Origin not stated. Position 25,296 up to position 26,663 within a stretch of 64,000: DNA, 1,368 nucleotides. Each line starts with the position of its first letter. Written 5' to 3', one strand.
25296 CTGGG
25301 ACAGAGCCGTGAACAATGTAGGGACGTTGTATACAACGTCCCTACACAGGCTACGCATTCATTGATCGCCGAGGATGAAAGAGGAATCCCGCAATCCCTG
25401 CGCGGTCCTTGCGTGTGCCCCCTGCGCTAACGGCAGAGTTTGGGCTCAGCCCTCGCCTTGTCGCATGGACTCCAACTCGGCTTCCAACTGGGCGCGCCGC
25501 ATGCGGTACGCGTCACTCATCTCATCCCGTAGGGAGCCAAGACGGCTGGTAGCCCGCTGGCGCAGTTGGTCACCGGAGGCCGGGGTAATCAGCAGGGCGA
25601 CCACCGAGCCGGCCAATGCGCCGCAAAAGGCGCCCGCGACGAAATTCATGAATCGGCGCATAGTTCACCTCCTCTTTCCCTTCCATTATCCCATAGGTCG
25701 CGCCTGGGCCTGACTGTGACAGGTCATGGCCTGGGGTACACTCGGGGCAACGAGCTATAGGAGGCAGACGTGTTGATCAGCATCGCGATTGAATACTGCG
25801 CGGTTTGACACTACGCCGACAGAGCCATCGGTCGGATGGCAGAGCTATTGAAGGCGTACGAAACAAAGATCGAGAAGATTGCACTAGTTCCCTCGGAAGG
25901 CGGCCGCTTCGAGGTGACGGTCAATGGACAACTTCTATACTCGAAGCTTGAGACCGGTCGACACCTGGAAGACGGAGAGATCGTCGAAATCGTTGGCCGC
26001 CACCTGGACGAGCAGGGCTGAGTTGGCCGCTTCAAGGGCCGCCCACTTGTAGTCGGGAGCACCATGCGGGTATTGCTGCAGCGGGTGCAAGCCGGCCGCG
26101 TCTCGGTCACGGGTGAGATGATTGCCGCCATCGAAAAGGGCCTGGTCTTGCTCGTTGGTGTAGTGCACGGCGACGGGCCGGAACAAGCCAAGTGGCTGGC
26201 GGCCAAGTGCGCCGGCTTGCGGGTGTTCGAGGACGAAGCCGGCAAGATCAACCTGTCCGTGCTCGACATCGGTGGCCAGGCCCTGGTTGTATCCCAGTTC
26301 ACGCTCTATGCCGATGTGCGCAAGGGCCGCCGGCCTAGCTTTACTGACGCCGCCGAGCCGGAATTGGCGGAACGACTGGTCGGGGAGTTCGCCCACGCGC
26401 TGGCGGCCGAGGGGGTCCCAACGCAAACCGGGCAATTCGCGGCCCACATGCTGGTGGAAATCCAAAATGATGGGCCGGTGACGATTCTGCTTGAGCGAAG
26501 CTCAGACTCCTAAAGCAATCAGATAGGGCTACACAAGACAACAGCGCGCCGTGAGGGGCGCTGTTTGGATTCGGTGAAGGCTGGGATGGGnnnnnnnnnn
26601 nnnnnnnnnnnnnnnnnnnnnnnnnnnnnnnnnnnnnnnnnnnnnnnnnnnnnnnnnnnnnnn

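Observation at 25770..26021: SelW/Rdx-like gene that is complete only if an in-frame TGA is decoded as selenocysteine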

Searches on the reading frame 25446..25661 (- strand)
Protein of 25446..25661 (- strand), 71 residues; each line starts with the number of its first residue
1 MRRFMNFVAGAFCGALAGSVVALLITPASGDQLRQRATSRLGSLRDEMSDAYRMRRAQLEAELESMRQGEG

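Call 50: search_protein_families(library=ncbifam, proteins=[window:25446-25661:-], max_evalue=0.001)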
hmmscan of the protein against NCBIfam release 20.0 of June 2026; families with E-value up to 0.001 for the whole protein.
window:25446-25661:- (71 aa): 1 family
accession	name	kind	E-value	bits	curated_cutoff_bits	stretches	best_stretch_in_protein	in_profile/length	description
NF053524.1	thylo_ssl2009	equivalog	0.00091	19.9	58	0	7-68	11-65/90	ssl2009 family thylakoid membrane protein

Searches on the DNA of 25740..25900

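Call 7: search_rna_families(source=window, start=25740, end=25900, threshold=evalue, max_evalue=10, show_alignments=3)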
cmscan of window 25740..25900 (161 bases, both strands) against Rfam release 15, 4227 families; matches with E-value up to 10: 3.
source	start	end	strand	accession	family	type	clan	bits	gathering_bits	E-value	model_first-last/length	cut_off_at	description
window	25767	25845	+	RF03052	RAGATH-28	Gene; sRNA;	-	17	45.3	0.39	1-85/85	no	RAGATH-28 RNA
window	25837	25894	-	RF02142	HOXA11-AS1_6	Gene; lncRNA;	-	8.2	50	6.1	127-179/179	no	HOXA11 antisense RNA 1 conserved region 6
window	25744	25761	+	RF01276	sR53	Gene; snRNA; snoRNA; CD-box;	-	8.2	49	9.3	43-60/60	no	Small nucleolar RNA sR53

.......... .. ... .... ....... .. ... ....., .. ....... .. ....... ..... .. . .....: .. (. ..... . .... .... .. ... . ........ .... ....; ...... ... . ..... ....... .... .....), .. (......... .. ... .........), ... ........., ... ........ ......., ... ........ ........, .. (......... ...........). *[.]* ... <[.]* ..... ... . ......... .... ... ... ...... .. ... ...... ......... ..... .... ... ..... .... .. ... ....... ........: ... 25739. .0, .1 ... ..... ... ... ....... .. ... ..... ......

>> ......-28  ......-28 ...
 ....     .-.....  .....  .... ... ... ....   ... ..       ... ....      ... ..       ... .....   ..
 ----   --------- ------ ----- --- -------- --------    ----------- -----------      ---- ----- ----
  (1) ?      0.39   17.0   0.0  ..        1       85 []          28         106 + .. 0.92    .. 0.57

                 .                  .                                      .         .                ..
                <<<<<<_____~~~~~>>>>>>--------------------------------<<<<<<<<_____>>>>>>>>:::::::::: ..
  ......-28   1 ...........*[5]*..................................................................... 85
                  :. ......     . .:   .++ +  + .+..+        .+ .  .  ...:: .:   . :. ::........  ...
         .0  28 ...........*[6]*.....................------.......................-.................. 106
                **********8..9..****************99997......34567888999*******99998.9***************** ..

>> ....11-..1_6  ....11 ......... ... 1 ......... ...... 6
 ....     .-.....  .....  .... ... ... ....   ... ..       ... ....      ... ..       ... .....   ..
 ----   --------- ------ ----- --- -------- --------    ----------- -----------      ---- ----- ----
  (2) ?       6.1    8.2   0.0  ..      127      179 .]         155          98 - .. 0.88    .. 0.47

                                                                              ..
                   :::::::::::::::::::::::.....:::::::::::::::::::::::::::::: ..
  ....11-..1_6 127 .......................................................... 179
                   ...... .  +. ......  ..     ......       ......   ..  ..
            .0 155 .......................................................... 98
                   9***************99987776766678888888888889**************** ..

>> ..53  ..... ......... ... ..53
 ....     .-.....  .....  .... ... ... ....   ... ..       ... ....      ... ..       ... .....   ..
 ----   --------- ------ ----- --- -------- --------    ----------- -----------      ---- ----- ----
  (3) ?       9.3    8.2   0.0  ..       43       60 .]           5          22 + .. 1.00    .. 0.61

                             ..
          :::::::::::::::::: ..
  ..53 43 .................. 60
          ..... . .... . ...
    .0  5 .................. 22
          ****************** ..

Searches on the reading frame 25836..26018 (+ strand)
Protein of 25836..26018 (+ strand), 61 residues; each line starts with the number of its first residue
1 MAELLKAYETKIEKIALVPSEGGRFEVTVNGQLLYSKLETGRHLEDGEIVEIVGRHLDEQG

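Call 4: search_protein_families(library=pfam, proteins=[window:25836-26018:+], max_evalue=1)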
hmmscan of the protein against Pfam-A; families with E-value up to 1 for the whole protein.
seq(61 aa): 2 families
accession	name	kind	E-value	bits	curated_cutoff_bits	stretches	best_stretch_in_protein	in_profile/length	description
PF10262.15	Rdx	-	6.6e-13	49.1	22.6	1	3-53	22-72/74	Rdx family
PF10411.14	DsbC_N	-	0.0019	18.2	25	1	5-57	15-68/70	Disulfide bond isomerase protein N-terminal domain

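Call 56: search_protein_representatives(protein=window:25836-26018:+)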
Query: 61 residues. Proteins with E-value up to 0.001 (for the whole library): 209; up to 1e-10: 8; up to 1e-30: 0. The best 150 are listed.
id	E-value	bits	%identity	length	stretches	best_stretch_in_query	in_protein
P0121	1.8e-14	69.3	62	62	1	2-56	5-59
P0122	9.0e-14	67.1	64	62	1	1-53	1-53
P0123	8.4e-13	64.1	51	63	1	3-57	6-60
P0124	1.7e-12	63.1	53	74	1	1-59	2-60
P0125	8.9e-12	60.9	65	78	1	3-51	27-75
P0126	1.8e-11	59.9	55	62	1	2-56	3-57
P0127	5.5e-11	58.4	54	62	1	2-55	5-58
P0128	8.6e-11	57.8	53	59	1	3-55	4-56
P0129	2.4e-10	56.4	58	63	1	2-58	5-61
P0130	3.0e-10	56.1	49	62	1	1-59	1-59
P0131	3.1e-10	56.0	57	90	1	3-53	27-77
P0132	3.2e-10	56.0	52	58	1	3-54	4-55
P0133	4.7e-10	55.5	53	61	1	1-59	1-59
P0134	6.4e-10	55.1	60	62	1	4-53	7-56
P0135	2.3e-09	53.3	50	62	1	3-56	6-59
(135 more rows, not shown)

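Call 60: find_encoding_contigs(protein=P0131, flank=1000, max_places=2)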
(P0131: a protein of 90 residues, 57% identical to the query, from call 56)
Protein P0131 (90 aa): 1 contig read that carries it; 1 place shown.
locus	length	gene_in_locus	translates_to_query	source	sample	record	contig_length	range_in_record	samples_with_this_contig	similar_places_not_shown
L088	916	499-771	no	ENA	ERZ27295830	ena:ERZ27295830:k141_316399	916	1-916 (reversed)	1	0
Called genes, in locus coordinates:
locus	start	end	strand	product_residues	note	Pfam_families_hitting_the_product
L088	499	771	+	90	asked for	PF10262:Rdx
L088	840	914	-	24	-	?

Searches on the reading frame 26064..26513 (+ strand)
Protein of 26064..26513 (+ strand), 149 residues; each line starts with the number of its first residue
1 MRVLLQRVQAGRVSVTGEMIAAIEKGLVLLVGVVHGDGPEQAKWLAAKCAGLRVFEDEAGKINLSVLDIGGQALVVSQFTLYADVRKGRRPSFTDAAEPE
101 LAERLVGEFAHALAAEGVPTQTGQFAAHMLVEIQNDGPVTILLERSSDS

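Call 50: search_protein_families(library=ncbifam, proteins=[window:26064-26513:+], max_evalue=0.001)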
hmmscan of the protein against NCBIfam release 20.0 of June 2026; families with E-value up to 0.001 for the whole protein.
window:26064-26513:+ (149 aa): 1 family
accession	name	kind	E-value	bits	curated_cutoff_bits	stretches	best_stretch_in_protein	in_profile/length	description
TIGR00256.1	TIGR00256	equivalog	3.4e-47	160.6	101.5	1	1-144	1-144/146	D-aminoacyl-tRNA deacylase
